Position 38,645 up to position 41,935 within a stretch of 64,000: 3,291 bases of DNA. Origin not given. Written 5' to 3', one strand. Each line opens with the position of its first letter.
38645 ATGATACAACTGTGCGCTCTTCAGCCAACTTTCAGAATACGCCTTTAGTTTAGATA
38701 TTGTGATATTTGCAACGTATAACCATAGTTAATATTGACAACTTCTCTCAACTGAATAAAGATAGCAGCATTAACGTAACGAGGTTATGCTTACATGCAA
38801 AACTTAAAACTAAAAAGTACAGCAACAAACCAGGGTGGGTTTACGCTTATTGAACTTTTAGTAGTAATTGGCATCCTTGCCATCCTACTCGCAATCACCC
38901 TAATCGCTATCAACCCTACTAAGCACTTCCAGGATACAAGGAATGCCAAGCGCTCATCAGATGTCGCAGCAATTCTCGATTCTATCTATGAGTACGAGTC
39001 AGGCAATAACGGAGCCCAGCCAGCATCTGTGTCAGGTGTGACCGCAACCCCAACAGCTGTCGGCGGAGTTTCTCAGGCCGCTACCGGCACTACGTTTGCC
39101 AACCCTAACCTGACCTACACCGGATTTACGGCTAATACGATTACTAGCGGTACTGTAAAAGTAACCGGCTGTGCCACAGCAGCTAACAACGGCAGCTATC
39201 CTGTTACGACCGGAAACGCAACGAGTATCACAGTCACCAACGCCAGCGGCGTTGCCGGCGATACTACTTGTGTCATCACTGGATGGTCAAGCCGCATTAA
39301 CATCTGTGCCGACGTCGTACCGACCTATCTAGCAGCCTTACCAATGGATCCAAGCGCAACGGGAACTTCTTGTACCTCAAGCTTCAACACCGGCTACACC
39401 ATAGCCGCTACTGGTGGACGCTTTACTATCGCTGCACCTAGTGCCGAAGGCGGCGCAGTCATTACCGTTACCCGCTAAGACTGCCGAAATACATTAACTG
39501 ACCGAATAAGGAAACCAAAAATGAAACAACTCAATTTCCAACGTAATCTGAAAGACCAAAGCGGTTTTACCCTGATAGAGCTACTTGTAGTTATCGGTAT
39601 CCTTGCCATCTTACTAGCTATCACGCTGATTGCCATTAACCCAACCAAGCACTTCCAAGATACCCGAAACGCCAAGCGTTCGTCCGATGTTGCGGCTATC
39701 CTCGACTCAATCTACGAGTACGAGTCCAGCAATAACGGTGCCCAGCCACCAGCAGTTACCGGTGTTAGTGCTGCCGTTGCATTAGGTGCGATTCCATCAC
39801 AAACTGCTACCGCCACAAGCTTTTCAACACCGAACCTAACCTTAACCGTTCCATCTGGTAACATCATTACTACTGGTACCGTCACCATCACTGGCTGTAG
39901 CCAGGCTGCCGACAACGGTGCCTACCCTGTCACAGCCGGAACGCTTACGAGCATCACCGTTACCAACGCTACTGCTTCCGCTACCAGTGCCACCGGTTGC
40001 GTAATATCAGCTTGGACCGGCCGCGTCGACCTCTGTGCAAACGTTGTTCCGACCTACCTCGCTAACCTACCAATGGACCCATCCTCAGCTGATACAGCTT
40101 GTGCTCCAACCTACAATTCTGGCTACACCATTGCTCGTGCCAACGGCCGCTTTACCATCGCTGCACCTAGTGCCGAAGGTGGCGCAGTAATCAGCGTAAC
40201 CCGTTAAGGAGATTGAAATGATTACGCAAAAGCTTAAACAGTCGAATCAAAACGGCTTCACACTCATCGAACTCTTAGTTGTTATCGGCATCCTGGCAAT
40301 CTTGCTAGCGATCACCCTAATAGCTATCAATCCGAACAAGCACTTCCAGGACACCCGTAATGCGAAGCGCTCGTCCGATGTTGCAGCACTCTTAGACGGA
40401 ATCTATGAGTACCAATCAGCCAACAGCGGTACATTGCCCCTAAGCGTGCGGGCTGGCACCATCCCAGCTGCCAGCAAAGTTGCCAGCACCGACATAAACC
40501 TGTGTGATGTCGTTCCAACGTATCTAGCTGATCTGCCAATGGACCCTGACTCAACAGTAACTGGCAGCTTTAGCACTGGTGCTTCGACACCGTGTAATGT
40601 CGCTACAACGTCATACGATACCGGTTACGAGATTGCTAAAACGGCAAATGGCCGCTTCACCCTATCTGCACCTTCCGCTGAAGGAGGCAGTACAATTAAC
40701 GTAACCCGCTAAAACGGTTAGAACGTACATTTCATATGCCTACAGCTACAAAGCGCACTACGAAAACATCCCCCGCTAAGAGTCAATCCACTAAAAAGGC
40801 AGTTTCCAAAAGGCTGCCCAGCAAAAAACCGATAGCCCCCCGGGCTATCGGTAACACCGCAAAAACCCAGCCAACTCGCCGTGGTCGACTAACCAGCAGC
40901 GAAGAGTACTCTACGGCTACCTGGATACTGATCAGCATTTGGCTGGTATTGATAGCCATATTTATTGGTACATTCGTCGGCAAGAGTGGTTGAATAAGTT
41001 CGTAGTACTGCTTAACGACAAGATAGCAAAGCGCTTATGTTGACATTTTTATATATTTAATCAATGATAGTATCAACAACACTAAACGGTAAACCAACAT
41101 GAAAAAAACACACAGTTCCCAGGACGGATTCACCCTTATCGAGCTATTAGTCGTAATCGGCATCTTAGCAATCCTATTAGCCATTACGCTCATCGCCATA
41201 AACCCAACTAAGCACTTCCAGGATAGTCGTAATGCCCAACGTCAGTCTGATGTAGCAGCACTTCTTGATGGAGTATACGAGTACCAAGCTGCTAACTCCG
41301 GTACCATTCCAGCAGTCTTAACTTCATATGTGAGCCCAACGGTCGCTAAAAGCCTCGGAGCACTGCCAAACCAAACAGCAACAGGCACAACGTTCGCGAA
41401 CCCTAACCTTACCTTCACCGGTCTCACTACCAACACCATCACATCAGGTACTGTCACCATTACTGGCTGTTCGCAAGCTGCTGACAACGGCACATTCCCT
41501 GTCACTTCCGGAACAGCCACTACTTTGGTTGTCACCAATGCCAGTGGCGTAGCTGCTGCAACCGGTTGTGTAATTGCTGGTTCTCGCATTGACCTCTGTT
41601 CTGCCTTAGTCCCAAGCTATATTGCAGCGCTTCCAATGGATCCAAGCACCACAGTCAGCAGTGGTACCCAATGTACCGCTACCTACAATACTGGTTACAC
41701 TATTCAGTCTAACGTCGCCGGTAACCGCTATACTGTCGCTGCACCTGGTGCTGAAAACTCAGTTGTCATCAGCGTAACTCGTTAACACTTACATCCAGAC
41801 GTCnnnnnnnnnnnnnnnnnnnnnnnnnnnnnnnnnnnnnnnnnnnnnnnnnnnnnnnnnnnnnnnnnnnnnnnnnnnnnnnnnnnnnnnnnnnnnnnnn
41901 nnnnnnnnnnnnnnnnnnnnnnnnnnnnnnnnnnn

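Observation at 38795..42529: Five tandem major-pilin paralogs with mosaic (cassette-like) relationships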

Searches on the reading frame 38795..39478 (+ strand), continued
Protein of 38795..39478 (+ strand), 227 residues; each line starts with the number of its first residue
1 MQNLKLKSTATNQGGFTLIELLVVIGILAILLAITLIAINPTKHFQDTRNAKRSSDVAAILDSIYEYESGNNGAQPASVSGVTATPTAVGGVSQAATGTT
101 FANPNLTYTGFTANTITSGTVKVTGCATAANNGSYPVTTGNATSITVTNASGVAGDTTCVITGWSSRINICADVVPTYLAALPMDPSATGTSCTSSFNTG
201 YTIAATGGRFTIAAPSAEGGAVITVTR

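Call 61: search_protein_families(library=ncbifam, proteins=[window:38795-39478:+], max_evalue=0.01)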
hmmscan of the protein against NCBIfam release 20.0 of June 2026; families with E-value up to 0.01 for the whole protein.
window:38795-39478:+ (227 aa): 10 families
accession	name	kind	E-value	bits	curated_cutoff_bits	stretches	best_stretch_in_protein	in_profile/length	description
TIGR02532.1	IV_pilin_GFxxxE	domain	4.7e-07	29.4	16.3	1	13-36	1-24/24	prepilin-type N-terminal cleavage/methylation domain-containing protein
NF007862.0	PRK10574.1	equivalog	6.5e-06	26.3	138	1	11-38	2-29/145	prepilin peptidase-dependent pilin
TIGR01710.1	typeII_sec_gspG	equivalog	2.6e-05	24.2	88.85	1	15-85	2-69/134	type II secretion system major pseudopilin GspG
TIGR01708.2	typeII_sec_gspH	equivalog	5.1e-05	23.3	80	1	13-43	1-31/169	type II secretion system minor pseudopilin GspH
NF007800.0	PRK10506.1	equivalog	0.00017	21.5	158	1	9-38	4-33/163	prepilin peptidase-dependent protein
NF040999.1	pilin_ComGC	equivalog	0.00022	21.3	75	1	14-40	2-28/84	competence type IV pilus major pilin ComGC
TIGR02596.1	TIGR02596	subfamily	0.00051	20.2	70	1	16-40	1-25/196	Verru_Chthon cassette protein D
NF041013.1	T4P_ComGE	equivalog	0.0011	19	49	1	14-63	4-51/83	competence type IV pilus minor pilin ComGE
NF040982.1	ComGD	equivalog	0.0032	17.9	70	1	15-42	3-29/139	competence type IV pilus minor pilin ComGD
TIGR02523.1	type_IV_pilV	equivalog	0.0067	16.9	52.2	0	13-107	1-96/139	type IV pilus modification protein PilV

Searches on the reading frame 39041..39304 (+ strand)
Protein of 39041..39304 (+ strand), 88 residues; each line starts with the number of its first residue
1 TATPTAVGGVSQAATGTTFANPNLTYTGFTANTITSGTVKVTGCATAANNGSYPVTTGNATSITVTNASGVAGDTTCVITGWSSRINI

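Call 67: search_protein_representatives(protein=window:39041-39304:+)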
Query: 88 residues. Proteins with E-value up to 0.001 (for the whole library): 8; up to 1e-10: 0; up to 1e-30: 0. The best 8 are listed.
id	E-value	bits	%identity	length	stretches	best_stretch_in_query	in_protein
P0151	1.4e-07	47.9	39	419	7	48-79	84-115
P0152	5.7e-06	42.9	67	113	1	39-80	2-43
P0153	7.5e-06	42.5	30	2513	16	12-77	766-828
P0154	1.9e-05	41.2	43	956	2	10-84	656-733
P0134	2.1e-05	41.0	43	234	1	4-87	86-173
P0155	4.7e-05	39.9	42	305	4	18-62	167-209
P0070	6.2e-05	39.5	38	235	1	3-87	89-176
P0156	1.5e-04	38.3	47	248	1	14-83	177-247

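Call 68: search_protein_families(library=pfam, proteins=[P0151, P0152, P0153, P0154, P0155, P0156], max_evalue=0.001)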
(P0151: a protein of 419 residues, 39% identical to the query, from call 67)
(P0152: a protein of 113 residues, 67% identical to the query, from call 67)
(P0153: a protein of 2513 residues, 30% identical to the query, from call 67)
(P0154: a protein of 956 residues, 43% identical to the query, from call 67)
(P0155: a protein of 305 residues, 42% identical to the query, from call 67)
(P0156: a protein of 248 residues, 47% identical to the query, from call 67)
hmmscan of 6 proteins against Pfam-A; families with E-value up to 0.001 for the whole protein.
P0151 (419 aa): 3 families
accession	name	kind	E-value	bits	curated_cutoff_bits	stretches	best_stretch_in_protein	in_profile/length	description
PF14399.12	BtrH_N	-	1.8e-07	31.9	29.7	0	196-242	25-71/134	Butirosin biosynthesis protein H, N-terminal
PF08433.16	KTI12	-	9.7e-06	25.7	22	0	229-248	82-101/271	Chromatin associated protein KTI12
PF13927.12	Ig_3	-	0.00011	23.1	30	0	73-91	14-32/78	Immunoglobulin domain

P0152 (113 aa): 0 families

P0153 (2513 aa): 8 families
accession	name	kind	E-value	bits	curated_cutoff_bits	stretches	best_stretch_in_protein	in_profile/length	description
PF09912.14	DUF2141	-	3.3e-33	114.4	24.4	0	831-853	40-62/112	Uncharacterized protein conserved in bacteria (DUF2141)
PF23623.1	GBD_IRG7_N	-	4.7e-25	88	27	0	802-852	35-79/95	IRG7 N-terminal galactose binding domain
PF13585.12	CHU_C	-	1e-17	64.5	27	1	2427-2508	1-83/86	CHU_C Type IX secretion signal domain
PF07495.19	Y_Y_Y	-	5.9e-17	61.8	26.6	0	2239-2260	28-49/65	Y_Y_Y domain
PF13573.12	SprB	-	2.7e-14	53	28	2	2199-2232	3-36/37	SprB repeat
PF13620.12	CarboxypepD_reg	-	5.2e-12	46.4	32.3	0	2240-2264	39-63/82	Carboxypeptidase regulatory-like domain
PF04151.21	PPC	-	1.8e-09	38.7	25.9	0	2194-2257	15-70/70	Bacterial pre-peptidase C-terminal domain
PF11008.14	DUF2846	-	5.8e-07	29.9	34.3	0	2225-2260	25-58/92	Protein of unknown function (DUF2846)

P0154 (956 aa): 0 families

P0155 (305 aa): 0 families

P0156 (248 aa): 1 family
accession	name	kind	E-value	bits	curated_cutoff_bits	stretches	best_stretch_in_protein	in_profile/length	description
PF08309.17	LVIVD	-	3.1e-07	30.1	20.2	0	43-61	6-25/42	LVIVD repeat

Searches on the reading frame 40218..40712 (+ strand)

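Call 5: search_protein_families(library=pfam, proteins=[window:40218-40712:+], max_evalue=0.01)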
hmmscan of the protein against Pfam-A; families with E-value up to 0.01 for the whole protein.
window:40218-40712:+ (164 aa): 2 families
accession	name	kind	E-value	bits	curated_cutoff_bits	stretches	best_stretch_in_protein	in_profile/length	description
PF07963.17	N_methyl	-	9.5e-10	38.1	21.2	1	9-33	2-26/27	Prokaryotic N-terminal methylation motif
PF07124.16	Phytoreo_P8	-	0.0082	15.6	22.3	1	86-157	245-311/427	Phytoreovirus outer capsid protein P8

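Call 61: search_protein_families(library=ncbifam, proteins=[window:40218-40712:+], max_evalue=0.01)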
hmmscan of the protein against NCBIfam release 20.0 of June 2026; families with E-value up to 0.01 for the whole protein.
window:40218-40712:+ (164 aa): 11 families
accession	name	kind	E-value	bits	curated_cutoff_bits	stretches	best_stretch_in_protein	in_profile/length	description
TIGR02532.1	IV_pilin_GFxxxE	domain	3e-08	33.1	16.3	1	11-34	1-24/24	prepilin-type N-terminal cleavage/methylation domain-containing protein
NF007862.0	PRK10574.1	equivalog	1.8e-06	28.1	138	1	9-36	2-29/145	prepilin peptidase-dependent pilin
TIGR01708.2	typeII_sec_gspH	equivalog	6.5e-06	26.2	80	1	11-58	1-46/169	type II secretion system minor pseudopilin GspH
TIGR01710.1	typeII_sec_gspG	equivalog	1.5e-05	25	88.85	1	13-111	2-95/134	type II secretion system major pseudopilin GspG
NF040999.1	pilin_ComGC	equivalog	7.7e-05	22.8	75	1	11-38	1-28/84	competence type IV pilus major pilin ComGC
NF041013.1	T4P_ComGE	equivalog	0.00021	21.3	49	1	10-55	2-45/83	competence type IV pilus minor pilin ComGE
NF007800.0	PRK10506.1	equivalog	0.00022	21.1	158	1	8-36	5-33/163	prepilin peptidase-dependent protein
TIGR02596.1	TIGR02596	subfamily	0.00025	21.2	70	1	14-38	1-25/196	Verru_Chthon cassette protein D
NF040982.1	ComGD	equivalog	0.00054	20.4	70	1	11-40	1-29/139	competence type IV pilus minor pilin ComGD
NF041775.1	typeIV_PilA_Myxo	equivalog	0.00084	19.4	400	1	11-45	10-41/214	type IV pilin protein PilA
NF038304.1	EPS_HpsC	equivalog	0.0047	16.5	200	1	5-36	14-44/318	hormogonium polysaccharide secretion pseudopilin HpsC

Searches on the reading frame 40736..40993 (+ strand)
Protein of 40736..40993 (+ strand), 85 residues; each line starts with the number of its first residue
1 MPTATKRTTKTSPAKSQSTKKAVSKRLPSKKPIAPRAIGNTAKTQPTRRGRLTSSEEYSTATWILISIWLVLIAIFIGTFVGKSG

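Call 6: search_protein_families(library=pfam, proteins=[window:40736-40993:+], max_evalue=0.01)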
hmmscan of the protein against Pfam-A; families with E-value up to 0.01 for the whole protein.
window:40736-40993:+ (85 aa): 0 families

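Call 61: search_protein_families(library=ncbifam, proteins=[window:40736-40993:+], max_evalue=0.01)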
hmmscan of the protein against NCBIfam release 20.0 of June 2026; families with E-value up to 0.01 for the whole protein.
window:40736-40993:+ (85 aa): 0 families

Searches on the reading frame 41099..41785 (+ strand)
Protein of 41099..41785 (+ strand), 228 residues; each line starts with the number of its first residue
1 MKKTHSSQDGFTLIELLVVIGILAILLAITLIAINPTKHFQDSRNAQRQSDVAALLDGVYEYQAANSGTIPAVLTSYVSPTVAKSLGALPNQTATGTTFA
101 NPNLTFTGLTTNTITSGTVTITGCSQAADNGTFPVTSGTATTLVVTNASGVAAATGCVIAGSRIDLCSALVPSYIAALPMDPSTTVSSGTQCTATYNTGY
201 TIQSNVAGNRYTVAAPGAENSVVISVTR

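Call 50: find_homologous_proteins(query=window:41099-41785:+, max_evalue=1e-10)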
Query window:41099-41785:+ (228 aa): 2959 proteins with E <= 1e-10 among 8000 candidates; the best 120 are listed.
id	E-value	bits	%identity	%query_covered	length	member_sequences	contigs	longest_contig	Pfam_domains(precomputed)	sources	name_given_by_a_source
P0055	2.0e-135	467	100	100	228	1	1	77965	PF07963.18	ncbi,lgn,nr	ncbi:type II secretion system protein [Aeromicrobium sp.]|nr:type II secretion system protein [Candi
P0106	3.2e-99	349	75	100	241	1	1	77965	PF07963.18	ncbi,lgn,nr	ncbi:type II secretion system protein [Aeromicrobium sp.]|nr:type II secretion system protein [Candi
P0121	1.2e-90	321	69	100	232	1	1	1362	PF07963.18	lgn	-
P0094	8.8e-90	318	70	98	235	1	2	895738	PF07963.18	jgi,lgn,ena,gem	-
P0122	1.0e-88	315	68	99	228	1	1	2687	PF07963.18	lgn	-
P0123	6.5e-88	312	67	100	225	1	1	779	PF07963.18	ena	-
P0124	8.2e-88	312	66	100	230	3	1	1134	PF07963.18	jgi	jgi:prepilin-type N-terminal cleavage/methylation domain-containing protein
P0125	1.1e-87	311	65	99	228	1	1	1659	PF07963.18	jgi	jgi:prepilin-type N-terminal cleavage/methylation domain-containing protein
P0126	3.1e-87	310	67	98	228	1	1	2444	PF07963.18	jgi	jgi:prepilin-type N-terminal cleavage/methylation domain-containing protein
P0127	4.4e-84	299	66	99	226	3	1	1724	PF07963.18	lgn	-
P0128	8.1e-84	299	66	100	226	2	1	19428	PF07963.18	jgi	jgi:prepilin-type N-terminal cleavage/methylation domain-containing protein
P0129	2.5e-83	297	65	99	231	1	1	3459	PF07963.18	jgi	jgi:prepilin-type N-terminal cleavage/methylation domain-containing protein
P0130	8.9e-83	295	66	99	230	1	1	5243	PF07963.18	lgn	-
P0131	2.3e-82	294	64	100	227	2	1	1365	PF07963.18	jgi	jgi:prepilin-type N-terminal cleavage/methylation domain-containing protein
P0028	2.9e-80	287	63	100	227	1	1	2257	PF07963.18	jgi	jgi:prepilin-type N-terminal cleavage/methylation domain-containing protein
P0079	2.7e-71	258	62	100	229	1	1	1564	PF07963.18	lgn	-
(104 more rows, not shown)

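Call 71: find_encoding_contigs(protein=P0130, flank=5000, max_places=1)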
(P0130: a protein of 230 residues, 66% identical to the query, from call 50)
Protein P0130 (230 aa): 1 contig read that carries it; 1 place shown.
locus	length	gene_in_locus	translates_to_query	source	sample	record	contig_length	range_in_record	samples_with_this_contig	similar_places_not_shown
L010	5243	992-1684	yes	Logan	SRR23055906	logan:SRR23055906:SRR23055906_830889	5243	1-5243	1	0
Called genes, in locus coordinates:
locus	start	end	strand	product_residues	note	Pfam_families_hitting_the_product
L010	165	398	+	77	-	-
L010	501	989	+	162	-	PF07963:N_methyl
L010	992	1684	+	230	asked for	PF07963:N_methyl (weak)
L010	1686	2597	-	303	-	PF03706:LPG_synthase_TM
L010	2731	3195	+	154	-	PF01047:MarR, PF12802:MarR_2, PF13463:HTH_27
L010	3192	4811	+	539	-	PF06609:TRI12, PF00083:Sugar_tr, PF07690:MFS_1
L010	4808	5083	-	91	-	PF00717:Peptidase_S24, PF10502:Peptidase_S26 (faint)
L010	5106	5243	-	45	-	?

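Call 72: find_encoding_contigs(protein=P0128, flank=6000, max_places=1)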
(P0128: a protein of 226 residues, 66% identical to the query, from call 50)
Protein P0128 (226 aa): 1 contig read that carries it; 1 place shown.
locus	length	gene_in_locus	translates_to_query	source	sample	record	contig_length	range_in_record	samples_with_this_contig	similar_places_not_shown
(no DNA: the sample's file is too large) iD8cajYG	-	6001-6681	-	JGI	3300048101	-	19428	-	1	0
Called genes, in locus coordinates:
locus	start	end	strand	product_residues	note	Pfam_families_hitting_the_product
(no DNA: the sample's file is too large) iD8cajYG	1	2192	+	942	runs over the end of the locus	PF05694:SBP56 (faint), PF09826:Beta_propel (faint), PF08309:LVIVD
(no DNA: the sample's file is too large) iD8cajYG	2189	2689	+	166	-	-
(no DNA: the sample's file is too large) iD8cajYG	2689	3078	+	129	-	-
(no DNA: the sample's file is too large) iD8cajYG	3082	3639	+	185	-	-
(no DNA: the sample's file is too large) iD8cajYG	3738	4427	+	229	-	PF07963:N_methyl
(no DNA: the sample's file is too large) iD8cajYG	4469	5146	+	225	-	PF07963:N_methyl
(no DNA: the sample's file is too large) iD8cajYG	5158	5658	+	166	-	PF07963:N_methyl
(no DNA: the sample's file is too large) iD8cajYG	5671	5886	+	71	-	-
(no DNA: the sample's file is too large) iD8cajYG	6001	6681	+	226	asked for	PF07963:N_methyl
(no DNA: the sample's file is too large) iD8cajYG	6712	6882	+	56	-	-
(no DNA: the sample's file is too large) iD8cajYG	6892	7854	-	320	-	PF03706:LPG_synthase_TM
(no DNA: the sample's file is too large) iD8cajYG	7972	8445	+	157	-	PF22381:Staph_reg_Sar_Rot (weak), PF01047:MarR, PF12802:MarR_2, PF13463:HTH_27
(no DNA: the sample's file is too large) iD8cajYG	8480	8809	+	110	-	?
